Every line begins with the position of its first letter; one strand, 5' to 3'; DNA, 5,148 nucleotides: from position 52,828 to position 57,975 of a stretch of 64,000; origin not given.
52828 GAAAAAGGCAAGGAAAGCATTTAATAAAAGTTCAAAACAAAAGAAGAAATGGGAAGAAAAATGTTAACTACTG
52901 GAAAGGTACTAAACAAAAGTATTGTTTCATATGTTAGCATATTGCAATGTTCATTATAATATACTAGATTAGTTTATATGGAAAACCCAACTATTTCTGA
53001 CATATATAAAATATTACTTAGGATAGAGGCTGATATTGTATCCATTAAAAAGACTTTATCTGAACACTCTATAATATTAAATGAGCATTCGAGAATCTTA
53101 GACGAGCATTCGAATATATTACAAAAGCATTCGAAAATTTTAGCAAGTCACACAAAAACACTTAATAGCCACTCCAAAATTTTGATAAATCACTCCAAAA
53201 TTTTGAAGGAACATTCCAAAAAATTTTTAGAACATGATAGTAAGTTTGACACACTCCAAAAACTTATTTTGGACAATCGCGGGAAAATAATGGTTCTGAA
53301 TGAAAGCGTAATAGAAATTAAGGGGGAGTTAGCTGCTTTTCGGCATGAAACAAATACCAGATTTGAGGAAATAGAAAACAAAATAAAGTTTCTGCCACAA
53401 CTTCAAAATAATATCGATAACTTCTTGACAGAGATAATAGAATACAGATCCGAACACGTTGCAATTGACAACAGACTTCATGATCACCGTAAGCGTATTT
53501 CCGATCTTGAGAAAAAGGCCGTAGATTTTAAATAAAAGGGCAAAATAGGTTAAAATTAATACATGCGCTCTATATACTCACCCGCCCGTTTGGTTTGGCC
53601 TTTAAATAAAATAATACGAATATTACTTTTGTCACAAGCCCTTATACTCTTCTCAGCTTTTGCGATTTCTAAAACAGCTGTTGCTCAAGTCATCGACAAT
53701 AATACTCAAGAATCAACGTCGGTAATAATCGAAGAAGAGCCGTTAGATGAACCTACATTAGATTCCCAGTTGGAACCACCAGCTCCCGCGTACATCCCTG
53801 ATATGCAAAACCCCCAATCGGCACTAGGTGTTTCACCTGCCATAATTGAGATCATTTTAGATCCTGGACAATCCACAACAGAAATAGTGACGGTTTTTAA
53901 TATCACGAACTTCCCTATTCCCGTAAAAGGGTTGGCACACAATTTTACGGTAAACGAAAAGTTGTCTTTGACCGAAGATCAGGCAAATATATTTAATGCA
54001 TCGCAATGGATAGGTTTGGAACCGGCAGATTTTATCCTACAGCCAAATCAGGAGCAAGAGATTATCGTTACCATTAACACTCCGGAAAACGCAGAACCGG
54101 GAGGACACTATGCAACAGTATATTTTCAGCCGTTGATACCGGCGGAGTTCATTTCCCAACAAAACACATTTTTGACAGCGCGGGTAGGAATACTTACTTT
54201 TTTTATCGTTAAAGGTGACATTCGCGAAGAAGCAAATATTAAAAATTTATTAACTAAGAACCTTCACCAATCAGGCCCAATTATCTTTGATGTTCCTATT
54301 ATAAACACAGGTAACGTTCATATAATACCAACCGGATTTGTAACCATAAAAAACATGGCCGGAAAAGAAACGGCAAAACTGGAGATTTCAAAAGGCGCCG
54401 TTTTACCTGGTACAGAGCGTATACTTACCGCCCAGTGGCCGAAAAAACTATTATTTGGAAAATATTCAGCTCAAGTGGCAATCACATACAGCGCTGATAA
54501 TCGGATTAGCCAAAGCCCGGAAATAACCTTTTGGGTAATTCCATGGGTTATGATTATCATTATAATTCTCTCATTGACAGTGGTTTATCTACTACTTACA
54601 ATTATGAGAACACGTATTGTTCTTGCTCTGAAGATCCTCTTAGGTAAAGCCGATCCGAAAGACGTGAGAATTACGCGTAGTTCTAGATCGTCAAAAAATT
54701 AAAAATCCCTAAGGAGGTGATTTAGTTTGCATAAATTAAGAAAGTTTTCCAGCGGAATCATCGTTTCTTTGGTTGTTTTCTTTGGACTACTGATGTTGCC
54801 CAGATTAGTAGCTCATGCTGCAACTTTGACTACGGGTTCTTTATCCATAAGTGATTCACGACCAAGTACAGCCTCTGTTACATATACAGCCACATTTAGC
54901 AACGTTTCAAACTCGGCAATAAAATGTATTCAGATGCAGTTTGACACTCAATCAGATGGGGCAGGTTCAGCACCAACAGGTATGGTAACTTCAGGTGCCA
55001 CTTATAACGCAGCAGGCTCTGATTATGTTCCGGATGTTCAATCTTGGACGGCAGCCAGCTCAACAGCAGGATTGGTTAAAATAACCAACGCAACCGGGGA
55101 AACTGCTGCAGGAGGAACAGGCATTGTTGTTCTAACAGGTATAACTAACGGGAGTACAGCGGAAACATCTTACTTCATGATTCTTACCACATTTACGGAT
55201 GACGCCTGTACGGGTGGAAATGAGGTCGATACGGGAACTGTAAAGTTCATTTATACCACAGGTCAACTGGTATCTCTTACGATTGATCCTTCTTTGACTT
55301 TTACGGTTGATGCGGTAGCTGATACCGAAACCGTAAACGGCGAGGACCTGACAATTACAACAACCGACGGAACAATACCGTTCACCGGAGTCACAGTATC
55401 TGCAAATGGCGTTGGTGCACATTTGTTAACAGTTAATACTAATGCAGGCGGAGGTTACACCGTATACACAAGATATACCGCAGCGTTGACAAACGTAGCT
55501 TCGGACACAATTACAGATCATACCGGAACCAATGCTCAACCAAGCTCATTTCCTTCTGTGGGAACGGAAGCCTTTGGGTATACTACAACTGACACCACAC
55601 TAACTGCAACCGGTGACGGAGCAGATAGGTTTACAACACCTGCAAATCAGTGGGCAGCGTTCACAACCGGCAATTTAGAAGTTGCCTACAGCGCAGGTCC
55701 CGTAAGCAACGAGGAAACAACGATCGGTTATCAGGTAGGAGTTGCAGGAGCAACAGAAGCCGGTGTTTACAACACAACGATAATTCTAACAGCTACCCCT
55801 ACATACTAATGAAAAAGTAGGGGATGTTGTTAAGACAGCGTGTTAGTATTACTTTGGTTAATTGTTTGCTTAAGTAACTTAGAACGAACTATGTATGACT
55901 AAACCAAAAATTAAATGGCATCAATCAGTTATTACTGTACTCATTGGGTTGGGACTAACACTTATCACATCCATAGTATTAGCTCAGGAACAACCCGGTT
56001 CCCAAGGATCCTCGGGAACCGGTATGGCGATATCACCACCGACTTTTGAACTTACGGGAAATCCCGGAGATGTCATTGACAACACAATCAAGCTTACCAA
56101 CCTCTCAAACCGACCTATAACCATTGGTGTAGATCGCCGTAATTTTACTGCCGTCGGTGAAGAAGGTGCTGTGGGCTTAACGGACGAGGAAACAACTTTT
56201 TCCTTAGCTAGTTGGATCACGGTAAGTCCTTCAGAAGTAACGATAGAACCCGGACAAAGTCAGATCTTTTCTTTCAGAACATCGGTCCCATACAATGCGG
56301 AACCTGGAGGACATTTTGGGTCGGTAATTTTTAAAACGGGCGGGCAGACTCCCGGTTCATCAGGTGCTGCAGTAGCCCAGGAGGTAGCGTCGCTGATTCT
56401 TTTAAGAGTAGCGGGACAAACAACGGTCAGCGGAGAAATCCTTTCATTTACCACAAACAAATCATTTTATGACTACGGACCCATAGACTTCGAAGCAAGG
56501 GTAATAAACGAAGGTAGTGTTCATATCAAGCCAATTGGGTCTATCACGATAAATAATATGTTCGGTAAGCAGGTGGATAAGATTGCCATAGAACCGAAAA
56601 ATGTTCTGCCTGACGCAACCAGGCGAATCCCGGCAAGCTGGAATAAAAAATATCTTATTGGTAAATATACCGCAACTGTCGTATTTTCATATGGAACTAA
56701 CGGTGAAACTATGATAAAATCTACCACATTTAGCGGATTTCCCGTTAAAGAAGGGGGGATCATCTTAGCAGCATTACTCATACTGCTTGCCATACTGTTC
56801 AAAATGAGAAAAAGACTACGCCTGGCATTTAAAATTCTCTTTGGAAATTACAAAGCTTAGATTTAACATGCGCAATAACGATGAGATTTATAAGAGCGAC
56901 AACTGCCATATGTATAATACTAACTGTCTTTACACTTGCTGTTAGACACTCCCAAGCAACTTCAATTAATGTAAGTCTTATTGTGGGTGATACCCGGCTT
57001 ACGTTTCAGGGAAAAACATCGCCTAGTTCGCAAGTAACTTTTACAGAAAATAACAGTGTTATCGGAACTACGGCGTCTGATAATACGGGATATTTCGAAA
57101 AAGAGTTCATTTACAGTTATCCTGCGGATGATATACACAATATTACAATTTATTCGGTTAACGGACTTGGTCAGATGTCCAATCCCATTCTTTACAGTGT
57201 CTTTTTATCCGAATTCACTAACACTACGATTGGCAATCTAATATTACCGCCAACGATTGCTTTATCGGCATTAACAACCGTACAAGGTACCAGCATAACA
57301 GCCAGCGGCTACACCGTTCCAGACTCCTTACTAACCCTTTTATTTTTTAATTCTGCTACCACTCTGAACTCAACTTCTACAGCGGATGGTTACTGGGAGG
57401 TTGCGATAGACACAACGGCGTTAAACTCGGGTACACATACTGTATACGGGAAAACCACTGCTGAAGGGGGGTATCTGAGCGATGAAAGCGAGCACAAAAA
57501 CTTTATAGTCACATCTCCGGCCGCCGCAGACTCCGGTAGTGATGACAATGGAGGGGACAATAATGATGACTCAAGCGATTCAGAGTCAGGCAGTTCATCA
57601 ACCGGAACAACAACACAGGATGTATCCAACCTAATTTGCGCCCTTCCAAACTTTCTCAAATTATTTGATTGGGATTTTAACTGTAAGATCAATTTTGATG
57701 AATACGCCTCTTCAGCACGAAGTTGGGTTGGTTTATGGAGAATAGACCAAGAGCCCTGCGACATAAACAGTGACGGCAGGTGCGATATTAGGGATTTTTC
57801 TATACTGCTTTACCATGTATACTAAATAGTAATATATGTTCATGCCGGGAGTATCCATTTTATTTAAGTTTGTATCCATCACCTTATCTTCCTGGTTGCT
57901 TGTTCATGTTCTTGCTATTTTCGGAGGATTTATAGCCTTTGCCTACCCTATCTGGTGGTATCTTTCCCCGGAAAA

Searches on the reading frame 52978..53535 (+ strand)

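Call 9: search_protein_families(library=pfam, proteins=[window:52978-53535:+], max_evalue=0.001)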
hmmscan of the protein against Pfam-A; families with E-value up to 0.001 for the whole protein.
window:52978-53535:+ (185 aa): 1 family
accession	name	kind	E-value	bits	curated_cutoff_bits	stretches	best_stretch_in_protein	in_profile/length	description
PF10473.14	CENP-F_leu_zip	-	8.9e-05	23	34.5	1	102-185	24-107/140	Leucine-rich repeats of kinetochore protein Cenp-F/LEK1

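Call 60: search_protein_families(library=ncbifam, proteins=[window:52978-53535:+], max_evalue=0.01)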
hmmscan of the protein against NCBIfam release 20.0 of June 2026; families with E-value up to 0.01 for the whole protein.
window:52978-53535:+ (185 aa): 5 families
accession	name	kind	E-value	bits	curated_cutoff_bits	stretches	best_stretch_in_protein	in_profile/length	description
TIGR02168.1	SMC_prok_B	equivalog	3.3e-05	21.8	567.35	1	27-179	765-917/1181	chromosome segregation protein SMC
TIGR02169.1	SMC_prok_A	equivalog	0.00083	17.1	729.4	1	15-181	334-500/1165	chromosome segregation protein SMC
NF033917.0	antiphage_ZorA_4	subfamily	0.00093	18.2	500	1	26-164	201-337/413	anti-phage ZorAB system protein ZorA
NF045487.1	ASRP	equivalog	0.0013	17.4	300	1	15-180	246-405/593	archaea-specific SMC-related protein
NF038350.1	taxis_HmpF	equivalog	0.0073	14.7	200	0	39-146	416-524/553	pilus motility taxis protein HmpF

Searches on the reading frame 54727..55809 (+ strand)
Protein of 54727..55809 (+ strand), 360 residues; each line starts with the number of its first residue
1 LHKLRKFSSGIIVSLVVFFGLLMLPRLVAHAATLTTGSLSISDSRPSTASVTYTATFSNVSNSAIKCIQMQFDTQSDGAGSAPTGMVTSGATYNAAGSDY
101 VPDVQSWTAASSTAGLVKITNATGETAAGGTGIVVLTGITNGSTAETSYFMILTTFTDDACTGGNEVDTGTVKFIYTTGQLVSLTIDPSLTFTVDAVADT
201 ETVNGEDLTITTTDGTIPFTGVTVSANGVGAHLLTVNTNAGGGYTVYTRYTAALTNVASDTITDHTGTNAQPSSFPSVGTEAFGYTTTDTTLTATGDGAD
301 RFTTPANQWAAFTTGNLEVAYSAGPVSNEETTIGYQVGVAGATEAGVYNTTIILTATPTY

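Call 9: search_protein_families(library=pfam, proteins=[window:54727-55809:+], max_evalue=0.001)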
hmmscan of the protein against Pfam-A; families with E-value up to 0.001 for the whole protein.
window:54727-55809:+ (360 aa): 0 families

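Call 21: search_protein_families(library=ncbifam, proteins=[window:54727-55809:+], max_evalue=1)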
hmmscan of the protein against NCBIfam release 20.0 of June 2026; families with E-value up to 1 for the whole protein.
window:54727-55809:+ (360 aa): 1 family
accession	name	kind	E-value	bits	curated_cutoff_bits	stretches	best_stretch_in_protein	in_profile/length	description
NF058581.1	CPR_Pam_pilin_C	domain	2.1e-08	34.4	55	1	215-360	4-148/148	Pam pilus system pilin subunit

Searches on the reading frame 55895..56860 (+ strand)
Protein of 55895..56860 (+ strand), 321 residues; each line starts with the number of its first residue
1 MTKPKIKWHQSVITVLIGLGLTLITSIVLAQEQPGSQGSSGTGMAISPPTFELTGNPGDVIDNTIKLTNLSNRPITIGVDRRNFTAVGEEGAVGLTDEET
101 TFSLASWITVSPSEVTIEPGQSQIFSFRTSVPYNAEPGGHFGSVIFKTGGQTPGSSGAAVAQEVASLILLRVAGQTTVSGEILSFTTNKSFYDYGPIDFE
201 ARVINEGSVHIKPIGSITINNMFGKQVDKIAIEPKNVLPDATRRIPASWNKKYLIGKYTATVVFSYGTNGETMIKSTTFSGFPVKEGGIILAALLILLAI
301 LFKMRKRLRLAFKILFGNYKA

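Call 4: search_protein_families(library=pfam, proteins=[window:55895-56860:+], max_evalue=1)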
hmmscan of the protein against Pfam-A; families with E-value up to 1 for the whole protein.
window:55895-56860:+ (321 aa): 4 families
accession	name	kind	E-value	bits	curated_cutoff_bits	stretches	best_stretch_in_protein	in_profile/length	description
PF06280.18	fn3_5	-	7.4e-06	27.1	27.6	1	58-137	7-86/112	Fn3-like domain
PF06030.18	WxLIP_PGBD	-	0.00013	22.5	27.3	1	51-147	19-120/121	WxL Interacting Protein, peptidoglycan binding domain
PF13004.13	BACON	-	0.031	14.7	25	1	104-158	8-56/61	Putative binding domain, N-terminal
PF19190.6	BACON_2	-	0.041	14.2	25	1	105-150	41-85/94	Viral BACON domain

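Call 60: search_protein_families(library=ncbifam, proteins=[window:55895-56860:+], max_evalue=0.01)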
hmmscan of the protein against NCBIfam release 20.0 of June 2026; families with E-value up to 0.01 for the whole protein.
window:55895-56860:+ (321 aa): 0 families

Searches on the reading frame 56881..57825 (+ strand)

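Call 4: search_protein_families(library=pfam, proteins=[window:56881-57825:+], max_evalue=1)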
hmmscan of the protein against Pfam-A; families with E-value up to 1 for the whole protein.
window:56881-57825:+ (314 aa): 4 families
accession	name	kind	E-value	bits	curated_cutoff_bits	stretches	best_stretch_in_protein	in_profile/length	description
PF17936.7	Big_6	-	0.00014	22.5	27.6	1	33-76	8-52/83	Bacterial Ig domain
PF17957.7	Big_7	-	0.025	15.7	24.1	1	159-188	41-68/70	Bacterial Ig domain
PF22965.1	INTS7_C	-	0.21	12.5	25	1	28-90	40-102/114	Integrator complex subunit 7, C-terminal domain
PF13786.12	DUF4179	-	0.3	12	30.1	1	2-68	5-70/94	Domain of unknown function (DUF4179)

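Call 60: search_protein_families(library=ncbifam, proteins=[window:56881-57825:+], max_evalue=0.01)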
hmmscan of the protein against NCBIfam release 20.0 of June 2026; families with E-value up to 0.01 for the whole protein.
window:56881-57825:+ (314 aa): 1 family
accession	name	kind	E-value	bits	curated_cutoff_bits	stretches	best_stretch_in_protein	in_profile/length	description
NF033510.3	Ca_tandemer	repeat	0.00026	21.3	50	0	134-189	28-85/96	Ca2+-stabilized repeat-containing adhesin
